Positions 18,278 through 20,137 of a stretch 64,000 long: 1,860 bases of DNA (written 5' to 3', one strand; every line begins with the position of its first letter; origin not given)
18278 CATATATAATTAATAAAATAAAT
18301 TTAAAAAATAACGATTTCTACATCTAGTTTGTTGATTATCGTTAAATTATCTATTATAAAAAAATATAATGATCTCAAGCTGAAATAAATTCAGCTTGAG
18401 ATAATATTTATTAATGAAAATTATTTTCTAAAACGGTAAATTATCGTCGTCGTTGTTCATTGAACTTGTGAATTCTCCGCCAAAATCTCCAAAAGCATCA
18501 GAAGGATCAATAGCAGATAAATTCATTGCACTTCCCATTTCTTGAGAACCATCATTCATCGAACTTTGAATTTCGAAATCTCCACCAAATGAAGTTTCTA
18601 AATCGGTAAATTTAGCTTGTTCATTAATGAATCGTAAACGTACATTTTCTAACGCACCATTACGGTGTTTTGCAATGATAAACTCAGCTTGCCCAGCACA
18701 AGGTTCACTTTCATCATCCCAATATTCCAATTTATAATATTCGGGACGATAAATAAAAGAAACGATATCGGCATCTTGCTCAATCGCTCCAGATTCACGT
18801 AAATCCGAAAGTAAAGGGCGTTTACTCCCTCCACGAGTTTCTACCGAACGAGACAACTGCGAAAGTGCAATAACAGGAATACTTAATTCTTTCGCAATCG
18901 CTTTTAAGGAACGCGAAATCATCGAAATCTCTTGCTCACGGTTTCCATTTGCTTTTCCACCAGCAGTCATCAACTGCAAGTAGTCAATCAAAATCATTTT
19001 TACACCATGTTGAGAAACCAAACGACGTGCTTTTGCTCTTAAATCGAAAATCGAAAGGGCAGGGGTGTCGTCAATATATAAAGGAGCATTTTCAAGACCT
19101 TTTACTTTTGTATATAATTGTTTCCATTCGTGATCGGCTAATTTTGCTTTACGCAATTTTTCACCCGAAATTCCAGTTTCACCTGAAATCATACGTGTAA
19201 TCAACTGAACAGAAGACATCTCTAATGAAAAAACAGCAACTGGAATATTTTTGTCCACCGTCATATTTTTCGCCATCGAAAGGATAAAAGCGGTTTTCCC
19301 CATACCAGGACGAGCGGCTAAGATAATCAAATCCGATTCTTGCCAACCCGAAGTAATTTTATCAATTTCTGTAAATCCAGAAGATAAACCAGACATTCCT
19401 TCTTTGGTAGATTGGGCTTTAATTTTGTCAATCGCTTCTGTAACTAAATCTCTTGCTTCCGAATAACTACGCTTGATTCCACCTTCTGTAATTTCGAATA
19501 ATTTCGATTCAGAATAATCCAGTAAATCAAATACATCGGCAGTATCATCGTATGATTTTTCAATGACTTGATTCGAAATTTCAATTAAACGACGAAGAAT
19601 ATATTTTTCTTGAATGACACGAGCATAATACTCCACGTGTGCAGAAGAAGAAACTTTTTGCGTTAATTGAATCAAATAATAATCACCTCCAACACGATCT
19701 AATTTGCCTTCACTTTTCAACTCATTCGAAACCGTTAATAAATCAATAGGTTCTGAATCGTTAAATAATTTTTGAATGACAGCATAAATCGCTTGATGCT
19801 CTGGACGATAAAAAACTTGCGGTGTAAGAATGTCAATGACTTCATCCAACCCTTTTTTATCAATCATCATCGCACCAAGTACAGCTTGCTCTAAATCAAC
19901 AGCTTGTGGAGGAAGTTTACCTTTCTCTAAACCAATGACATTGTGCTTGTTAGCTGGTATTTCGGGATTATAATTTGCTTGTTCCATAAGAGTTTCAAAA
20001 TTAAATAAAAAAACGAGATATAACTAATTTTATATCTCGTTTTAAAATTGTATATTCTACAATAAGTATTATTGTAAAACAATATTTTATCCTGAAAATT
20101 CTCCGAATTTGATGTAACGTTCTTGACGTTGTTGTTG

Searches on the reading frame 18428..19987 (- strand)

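Call 73: search_protein_families(library=pfam, proteins=[window:18428-19987:-], max_evalue=0.00001)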
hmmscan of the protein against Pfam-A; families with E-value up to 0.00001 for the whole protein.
window:18428-19987:- (519 aa): 3 families
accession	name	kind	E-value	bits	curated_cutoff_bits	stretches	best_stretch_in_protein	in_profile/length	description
PF03796.21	DnaB_C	-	8.1e-106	353.5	27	1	200-462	1-255/255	DnaB-like helicase C terminal domain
PF00772.26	DnaB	-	1.6e-35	121.7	23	1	26-127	2-103/103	DnaB-like helicase N terminal domain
PF13481.12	AAA_25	-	2.8e-13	50.4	27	1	199-377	13-189/195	AAA domain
